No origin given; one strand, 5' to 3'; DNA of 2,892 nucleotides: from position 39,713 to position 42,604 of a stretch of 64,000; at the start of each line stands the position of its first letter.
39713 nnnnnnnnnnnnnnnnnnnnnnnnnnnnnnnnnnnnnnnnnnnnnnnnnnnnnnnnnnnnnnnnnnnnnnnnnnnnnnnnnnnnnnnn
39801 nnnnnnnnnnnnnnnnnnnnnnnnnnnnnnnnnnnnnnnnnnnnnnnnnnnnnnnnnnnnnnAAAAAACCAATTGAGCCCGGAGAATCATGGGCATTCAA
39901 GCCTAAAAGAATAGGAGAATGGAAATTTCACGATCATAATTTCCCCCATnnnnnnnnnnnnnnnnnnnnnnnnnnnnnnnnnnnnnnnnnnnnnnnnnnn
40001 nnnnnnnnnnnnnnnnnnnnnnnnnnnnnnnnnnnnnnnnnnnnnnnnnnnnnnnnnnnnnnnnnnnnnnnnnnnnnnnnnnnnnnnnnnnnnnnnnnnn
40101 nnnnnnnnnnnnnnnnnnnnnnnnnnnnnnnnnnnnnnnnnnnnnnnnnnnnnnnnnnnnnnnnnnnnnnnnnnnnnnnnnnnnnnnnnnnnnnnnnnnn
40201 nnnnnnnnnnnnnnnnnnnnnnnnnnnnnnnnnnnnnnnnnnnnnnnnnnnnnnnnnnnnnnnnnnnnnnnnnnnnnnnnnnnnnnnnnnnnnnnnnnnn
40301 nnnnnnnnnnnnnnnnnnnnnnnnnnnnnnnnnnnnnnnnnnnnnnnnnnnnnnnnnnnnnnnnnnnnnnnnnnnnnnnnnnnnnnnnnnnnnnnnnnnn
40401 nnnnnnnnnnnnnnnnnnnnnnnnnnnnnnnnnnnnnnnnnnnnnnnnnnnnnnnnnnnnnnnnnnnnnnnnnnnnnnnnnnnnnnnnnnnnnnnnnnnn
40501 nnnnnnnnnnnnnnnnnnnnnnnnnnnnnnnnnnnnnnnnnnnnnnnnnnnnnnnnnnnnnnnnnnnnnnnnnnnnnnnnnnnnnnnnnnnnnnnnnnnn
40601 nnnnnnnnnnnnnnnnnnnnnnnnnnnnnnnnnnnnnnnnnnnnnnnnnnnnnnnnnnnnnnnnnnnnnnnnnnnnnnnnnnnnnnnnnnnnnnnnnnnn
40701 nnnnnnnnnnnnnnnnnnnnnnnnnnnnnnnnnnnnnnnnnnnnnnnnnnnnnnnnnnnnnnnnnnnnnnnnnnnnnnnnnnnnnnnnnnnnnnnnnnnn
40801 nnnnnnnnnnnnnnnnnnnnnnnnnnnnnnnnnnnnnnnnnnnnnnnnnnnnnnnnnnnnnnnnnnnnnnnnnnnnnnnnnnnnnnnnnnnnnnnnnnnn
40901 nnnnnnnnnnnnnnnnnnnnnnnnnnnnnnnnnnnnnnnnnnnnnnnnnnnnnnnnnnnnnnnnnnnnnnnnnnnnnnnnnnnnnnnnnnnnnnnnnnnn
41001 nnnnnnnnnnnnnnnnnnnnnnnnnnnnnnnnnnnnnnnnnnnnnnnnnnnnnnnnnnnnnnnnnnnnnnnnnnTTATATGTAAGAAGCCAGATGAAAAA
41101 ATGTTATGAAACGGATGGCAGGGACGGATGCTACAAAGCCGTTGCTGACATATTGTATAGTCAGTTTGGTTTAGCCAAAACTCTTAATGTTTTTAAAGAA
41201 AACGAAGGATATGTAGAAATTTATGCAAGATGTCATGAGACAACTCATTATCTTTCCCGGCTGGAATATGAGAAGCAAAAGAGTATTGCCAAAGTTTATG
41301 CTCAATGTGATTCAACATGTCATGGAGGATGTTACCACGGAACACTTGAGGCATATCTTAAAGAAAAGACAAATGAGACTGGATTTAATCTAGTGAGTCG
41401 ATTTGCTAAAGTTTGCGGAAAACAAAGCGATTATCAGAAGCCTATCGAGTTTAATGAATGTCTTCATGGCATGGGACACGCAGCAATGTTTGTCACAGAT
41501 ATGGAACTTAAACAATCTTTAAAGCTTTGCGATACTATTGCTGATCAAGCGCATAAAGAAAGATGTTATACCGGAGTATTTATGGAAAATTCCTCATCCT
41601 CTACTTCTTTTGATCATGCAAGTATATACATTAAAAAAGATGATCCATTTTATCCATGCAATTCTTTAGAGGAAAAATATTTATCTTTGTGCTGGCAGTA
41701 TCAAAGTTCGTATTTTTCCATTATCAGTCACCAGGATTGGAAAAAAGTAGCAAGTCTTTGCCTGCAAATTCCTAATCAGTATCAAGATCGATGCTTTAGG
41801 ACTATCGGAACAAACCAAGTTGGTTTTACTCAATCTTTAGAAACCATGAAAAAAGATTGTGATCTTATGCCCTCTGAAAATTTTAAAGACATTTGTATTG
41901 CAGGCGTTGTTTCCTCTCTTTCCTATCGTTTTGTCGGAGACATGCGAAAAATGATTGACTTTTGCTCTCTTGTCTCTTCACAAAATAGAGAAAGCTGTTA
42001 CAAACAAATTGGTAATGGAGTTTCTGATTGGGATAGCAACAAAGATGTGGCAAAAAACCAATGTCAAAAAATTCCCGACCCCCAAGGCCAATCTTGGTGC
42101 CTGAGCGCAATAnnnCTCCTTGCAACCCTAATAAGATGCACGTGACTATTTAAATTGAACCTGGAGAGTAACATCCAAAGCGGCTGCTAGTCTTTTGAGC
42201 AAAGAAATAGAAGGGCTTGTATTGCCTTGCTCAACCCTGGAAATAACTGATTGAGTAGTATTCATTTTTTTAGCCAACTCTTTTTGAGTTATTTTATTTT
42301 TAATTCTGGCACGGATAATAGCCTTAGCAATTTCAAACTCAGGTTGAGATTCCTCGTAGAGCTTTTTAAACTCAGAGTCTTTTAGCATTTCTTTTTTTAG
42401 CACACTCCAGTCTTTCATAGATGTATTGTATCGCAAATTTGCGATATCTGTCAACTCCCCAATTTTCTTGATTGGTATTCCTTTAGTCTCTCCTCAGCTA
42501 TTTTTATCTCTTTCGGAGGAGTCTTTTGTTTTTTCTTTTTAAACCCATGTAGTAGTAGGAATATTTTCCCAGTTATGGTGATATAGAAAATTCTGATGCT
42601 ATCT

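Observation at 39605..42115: Cupredoxin-like domain with the Cys ligand replaced, fused to two Cys/His-paired repeat domains; paralog at 34637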

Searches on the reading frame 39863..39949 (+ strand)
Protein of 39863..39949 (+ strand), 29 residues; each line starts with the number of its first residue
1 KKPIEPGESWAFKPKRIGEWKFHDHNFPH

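Call 77: search_solved_structures(query=A5, max_evalue=10, show_alignments=5)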
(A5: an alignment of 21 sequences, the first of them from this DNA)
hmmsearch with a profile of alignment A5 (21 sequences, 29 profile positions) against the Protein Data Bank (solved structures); distinct sequences matched with E-value up to 10: 104 (the best 60 are shown).
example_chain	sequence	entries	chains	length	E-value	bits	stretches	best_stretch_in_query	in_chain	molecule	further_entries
1aoz_A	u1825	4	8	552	6.2e-07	32.2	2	3-26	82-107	ASCORBATE OXIDASE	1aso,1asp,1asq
2zwn_A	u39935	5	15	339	4.4e-05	26.3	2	1-26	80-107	two-domain type laccase | Multicopper oxidase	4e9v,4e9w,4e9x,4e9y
9cck_A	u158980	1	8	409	0.0011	21.9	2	4-22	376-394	Copper-containing nitrite reductase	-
9cpm_A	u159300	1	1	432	0.019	17.9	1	3-26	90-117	Laccase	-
2xu9_A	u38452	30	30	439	0.02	17.8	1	3-26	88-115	LACCASE | LACCASE-LIKE PROTEIN | THERMUS THERMOPHILUS MULTICOPPER OXIDASE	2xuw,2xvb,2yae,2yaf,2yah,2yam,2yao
6w2k_A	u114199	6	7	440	0.02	17.8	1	3-26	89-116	Laccase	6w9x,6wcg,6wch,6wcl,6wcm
6wcn_A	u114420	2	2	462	0.022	17.7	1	3-26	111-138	Laccase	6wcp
9gly_A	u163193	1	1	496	0.032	17.2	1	3-26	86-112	Laccase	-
3g5w_A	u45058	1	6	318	0.037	16.9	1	2-25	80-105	Multicopper oxidase type 1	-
3kw7_A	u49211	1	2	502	0.051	16.5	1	3-26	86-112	Laccase B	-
6rhh_A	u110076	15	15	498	0.068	16.1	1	3-26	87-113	Laccase 2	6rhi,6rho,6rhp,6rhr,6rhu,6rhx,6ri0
5mej_A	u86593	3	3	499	0.068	16.1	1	3-26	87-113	Laccase 2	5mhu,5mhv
5mew_A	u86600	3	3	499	0.068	16.1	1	3-26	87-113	Laccase 2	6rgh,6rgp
5e9n_A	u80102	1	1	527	0.079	15.9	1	3-26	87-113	Laccase 2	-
4jhu_A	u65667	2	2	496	0.085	15.8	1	3-26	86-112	LACCASE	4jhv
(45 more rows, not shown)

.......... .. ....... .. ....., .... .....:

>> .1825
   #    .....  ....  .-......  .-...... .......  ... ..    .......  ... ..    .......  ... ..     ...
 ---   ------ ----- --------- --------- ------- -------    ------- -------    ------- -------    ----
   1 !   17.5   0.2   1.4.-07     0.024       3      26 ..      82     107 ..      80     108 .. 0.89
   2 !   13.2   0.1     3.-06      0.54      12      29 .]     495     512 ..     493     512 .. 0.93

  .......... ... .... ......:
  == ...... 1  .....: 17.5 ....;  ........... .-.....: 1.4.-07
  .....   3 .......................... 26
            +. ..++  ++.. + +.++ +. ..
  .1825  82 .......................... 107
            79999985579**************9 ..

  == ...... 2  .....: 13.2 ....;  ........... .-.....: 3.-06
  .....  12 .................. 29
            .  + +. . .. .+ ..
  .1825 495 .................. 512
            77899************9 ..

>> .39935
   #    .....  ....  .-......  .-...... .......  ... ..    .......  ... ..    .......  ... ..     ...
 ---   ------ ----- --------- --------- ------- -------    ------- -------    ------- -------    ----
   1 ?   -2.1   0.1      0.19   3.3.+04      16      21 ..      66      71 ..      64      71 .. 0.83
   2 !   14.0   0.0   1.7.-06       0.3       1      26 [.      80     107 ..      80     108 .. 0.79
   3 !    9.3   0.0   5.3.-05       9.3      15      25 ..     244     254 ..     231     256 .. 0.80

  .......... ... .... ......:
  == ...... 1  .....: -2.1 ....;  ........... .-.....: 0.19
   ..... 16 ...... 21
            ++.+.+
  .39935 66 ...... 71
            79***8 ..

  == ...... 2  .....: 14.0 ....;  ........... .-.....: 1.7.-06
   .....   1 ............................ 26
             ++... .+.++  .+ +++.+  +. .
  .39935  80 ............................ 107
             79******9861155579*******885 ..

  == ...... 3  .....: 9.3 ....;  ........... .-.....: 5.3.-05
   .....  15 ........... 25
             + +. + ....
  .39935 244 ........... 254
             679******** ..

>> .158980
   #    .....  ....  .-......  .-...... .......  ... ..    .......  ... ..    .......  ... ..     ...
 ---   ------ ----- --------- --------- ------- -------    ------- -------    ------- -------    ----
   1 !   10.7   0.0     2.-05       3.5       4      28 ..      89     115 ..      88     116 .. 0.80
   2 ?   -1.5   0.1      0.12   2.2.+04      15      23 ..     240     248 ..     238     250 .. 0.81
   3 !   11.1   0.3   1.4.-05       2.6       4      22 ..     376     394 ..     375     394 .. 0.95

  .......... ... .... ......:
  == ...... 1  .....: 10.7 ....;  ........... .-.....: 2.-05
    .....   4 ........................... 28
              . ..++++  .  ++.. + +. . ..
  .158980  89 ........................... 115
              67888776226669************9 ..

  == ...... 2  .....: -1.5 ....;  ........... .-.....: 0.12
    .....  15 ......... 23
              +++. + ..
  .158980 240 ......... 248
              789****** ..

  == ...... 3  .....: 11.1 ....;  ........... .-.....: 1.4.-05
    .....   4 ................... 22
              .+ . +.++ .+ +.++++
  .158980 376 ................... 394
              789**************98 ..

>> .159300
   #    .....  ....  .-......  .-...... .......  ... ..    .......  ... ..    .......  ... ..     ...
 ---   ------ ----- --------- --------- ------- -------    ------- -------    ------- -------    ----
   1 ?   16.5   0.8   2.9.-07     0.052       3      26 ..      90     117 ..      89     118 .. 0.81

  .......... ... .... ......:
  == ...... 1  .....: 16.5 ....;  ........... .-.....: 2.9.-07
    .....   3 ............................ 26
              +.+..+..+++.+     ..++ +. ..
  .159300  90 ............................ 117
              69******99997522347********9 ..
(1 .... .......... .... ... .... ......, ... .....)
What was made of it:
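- On Multicopper oxidases: The motif is present as H-D-H-x-x-P-H, aligned to ascorbate oxidase residues 495-512 (call 77).
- Closest known: Multicopper oxidase / NirK cupredoxin domains. Same: The segment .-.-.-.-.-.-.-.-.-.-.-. aligns residue-for-residue with ascorbate oxidase '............', and also with the domain-1 'YHGH' motif (call 77).
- Call 77: ascorbate oxidase E 6.2e-7, with HDHxxPH aligned to HCHIEPH.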

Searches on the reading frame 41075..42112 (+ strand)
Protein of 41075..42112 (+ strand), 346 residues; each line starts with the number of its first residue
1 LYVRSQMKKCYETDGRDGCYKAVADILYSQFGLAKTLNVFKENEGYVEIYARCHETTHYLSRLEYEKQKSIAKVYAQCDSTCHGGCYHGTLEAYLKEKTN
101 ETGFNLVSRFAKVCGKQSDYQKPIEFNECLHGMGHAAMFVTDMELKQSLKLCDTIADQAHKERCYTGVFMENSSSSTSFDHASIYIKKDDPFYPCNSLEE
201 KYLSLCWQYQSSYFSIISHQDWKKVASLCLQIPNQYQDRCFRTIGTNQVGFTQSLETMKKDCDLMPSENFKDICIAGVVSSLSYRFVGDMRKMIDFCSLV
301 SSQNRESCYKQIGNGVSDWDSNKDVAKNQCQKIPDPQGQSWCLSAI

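Call 24: predict_structure(alignment_id=A2)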
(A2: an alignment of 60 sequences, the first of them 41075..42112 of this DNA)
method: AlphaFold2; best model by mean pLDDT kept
length: 346 residues; sequences in the alignment: 60
mean_pLDDT: 90.7   pTM: 0.86
mean pLDDT of the five models: 90.7, 90.7, 90.1, 89.5, 88.6
residues with pLDDT >= 90: 258; 70-90: 76; 50-70: 9; < 50: 3
segments of 3 or more residues with pLDDT < 50: 176-178
pLDDT, mean of each block of 10 residues (from residue 1): 91 87 96 94 89 90 97 92 86 93 92 94 92 83 87 95 92 58 79 94 94 89 96 97 79 90 96 96 88 96 96 93 93 97 96
secondary structure, 60 per line:
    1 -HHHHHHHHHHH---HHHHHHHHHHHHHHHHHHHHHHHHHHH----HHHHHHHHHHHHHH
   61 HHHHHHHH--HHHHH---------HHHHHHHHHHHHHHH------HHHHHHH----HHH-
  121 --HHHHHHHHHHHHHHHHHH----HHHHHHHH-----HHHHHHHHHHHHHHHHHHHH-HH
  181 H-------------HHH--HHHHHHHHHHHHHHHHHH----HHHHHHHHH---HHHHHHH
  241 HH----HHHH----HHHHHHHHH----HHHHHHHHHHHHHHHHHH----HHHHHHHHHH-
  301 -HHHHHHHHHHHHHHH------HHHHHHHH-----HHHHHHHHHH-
elements in order: H2-12 H16-42 H47-68 H71-75 H85-99 H106-112 H123-140 H145-152 H158-177 H200-217 H222-230 H234-242 H247-250 H255-263 H268-285 H290-299 H302-316 H323-330 H336-345
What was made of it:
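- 41186..42112 (+): Cys/His helical domain, copy 2 (about residues 528-836). Residues 491-836 were modelled. AF2 pLDDT 90.7, pTM 0.86, 19 helices (call 24).
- Call 24: confident all-alpha model.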

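Call 65: fold_search(model_id=the predicted structure, library=pdb)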
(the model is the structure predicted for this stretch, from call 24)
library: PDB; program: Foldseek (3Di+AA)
matches with E <= 10: 842; with E <= 0.001: 0
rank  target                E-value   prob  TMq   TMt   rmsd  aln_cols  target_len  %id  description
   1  5mfm_C                2.4e-03  1.00  0.25  0.26  15.1       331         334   11  Designed armadillo repeat protein peptide fusion YIIIM6AII_GS11_(KR)5 (released 2017-09-13)
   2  4rv1_A                3.4e-03  0.99  0.24  0.22  20.9       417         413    7  Crystal Structure of Engineered Protein. Northeast Structural Genomics Consortium (NESG) Target OR497. (released 2014-12-10)
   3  4rv1_D                5.7e-03  0.99  0.25  0.22  20.3       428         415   12  Crystal Structure of Engineered Protein. Northeast Structural Genomics Consortium (NESG) Target OR497. (released 2014-12-10)
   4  5mfm_A                6.4e-03  0.99  0.25  0.26  14.7       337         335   11  Designed armadillo repeat protein peptide fusion YIIIM6AII_GS11_(KR)5 (released 2017-09-13)
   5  5mfm_B                7.5e-03  1.00  0.26  0.26  14.7       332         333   11  Designed armadillo repeat protein peptide fusion YIIIM6AII_GS11_(KR)5 (released 2017-09-13)
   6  4rv1_F                7.5e-03  0.99  0.27  0.24  20.9       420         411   10  Crystal Structure of Engineered Protein. Northeast Structural Genomics Consortium (NESG) Target OR497. (released 2014-12-10)
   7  5mfm_F                9.6e-03  0.99  0.25  0.26  15.0       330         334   12  Designed armadillo repeat protein peptide fusion YIIIM6AII_GS11_(KR)5 (released 2017-09-13)
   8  5aei_A                2.4e-02  0.99  0.24  0.28  14.2       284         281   11  Designed Armadillo repeat protein YIIIM5AII in complex with peptide (KR)5 (released 2016-03-30)
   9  5mfd_J                2.4e-02  0.97  0.25  0.26  14.9       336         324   10  Designed armadillo repeat protein YIIIM''6AII in complex with pD_(KR)5 (released 2017-07-19)
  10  5mfl_A                2.8e-02  0.97  0.26  0.26  14.8       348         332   10  Designed armadillo repeat protein (KR)5_GS10_YIIIM6AII (released 2017-09-13)
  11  5mfh_A                3.0e-02  0.98  0.25  0.28  14.5       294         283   11  Designed armadillo repeat protein YIIIM5AII in complex with peptide (RR)5 (released 2017-09-13)
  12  9ijj_AC               3.1e-02  0.97  0.27  0.22  19.9       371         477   12  In situ structure of the central apparatus in mouse sperm axoneme. (released 2025-06-04)
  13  9ijj_AO               3.1e-02  0.95  0.26  0.20  19.8       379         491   11  In situ structure of the central apparatus in mouse sperm axoneme. (released 2025-06-04)
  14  7sqc_H0               3.2e-02  0.92  0.25  0.21  18.8       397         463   12  Ciliary C1 central pair apparatus isolated from Chlamydomonas reinhardtii (released 2022-04-13)
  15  2z6g                  3.6e-02  0.82  0.21  0.16  24.0       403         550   14  Crystal Structure of a Full-Length Zebrafish Beta-Catenin (released 2008-02-12)
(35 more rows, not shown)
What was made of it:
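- On ARM/HEAT alpha-solenoids: Best Foldseek E 2.4e-3 with TM 0.25 (call 65).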

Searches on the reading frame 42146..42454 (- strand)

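Call 79: search_protein_families(library=pfam, proteins=[window:42146-42454:-], max_evalue=0.001)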
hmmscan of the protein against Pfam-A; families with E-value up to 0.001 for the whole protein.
window:42146-42454:- (102 aa): 5 families
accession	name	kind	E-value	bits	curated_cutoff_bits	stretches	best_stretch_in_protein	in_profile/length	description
PF01381.28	HTH_3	-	4.9e-16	58.9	23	1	47-98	2-53/55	Helix-turn-helix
PF13560.12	HTH_31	-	2.3e-08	34.6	27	1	49-96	9-57/64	Helix-turn-helix domain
PF13443.12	HTH_26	-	1.5e-06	28.8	22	1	50-97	6-54/63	Cro/C1-type HTH DNA-binding domain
PF13744.12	HTH_37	-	3.3e-06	27.2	27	1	36-100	13-78/80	Helix-turn-helix domain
PF12844.13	HTH_19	-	3.4e-06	27.3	30.2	1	46-97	4-55/64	Helix-turn-helix domain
